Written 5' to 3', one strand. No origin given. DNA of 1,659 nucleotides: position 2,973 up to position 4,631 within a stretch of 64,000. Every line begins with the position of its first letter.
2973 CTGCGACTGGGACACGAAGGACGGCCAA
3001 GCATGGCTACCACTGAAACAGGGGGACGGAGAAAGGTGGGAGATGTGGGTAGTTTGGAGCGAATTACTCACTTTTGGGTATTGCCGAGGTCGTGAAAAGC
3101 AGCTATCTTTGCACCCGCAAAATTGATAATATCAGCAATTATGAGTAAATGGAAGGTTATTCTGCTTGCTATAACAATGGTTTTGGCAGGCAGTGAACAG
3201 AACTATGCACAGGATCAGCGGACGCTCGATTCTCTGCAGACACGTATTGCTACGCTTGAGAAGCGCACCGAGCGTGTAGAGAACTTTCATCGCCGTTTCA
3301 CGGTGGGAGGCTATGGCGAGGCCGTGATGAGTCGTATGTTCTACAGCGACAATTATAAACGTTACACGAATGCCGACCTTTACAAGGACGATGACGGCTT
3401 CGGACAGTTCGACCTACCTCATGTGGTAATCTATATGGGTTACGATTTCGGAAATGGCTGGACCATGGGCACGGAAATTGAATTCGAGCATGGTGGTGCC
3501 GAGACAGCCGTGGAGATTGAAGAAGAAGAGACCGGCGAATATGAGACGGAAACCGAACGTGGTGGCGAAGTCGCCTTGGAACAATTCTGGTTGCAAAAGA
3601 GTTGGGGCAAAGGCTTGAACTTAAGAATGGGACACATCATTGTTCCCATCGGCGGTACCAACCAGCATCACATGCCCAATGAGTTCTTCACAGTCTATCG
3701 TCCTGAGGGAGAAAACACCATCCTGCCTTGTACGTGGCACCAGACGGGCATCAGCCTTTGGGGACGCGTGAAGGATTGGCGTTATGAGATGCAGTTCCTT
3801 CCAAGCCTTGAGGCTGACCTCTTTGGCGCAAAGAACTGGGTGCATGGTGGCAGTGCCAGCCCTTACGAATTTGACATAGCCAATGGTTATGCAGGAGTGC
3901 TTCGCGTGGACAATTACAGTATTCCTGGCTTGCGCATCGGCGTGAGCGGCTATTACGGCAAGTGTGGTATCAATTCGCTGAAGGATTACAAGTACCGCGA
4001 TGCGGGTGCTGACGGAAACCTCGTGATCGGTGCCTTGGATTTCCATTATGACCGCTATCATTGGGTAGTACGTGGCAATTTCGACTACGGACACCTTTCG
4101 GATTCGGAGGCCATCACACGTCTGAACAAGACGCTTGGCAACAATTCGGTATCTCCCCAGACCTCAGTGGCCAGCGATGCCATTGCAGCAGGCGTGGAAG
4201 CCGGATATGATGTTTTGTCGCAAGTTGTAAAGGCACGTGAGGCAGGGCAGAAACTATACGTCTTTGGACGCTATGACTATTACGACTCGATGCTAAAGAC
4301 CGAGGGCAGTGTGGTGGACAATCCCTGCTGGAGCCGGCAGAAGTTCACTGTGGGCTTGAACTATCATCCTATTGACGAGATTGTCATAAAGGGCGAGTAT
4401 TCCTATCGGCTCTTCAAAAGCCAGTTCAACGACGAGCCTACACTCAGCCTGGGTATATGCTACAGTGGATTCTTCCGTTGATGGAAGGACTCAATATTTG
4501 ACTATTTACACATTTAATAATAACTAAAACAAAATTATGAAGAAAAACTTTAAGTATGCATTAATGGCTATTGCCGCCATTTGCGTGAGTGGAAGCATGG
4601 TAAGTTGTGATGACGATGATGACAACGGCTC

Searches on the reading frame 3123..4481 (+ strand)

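Call 18: search_protein_families(library=pfam, proteins=[window:3123-4481:+], max_evalue=0.001)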
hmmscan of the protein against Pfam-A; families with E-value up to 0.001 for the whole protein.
window:3123-4481:+ (452 aa): 0 families

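Call 64: search_protein_families(library=ncbifam, proteins=[window:3123-4481:+], max_evalue=0.001)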
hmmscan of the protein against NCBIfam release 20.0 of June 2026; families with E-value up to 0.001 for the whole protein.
window:3123-4481:+ (452 aa): 0 families

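Call 82: search_protein_families(library=pfam, proteins=[window:3123-4481:+], max_evalue=0.01)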
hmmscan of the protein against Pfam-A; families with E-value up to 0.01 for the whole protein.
window:3123-4481:+ (452 aa): 1 family
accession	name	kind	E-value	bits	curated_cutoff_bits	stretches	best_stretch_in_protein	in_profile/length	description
PF07642.17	BBP2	-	0.0022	17.8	26.2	0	380-430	260-312/339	Putative beta-barrel porin-2, OmpL-like. bbp2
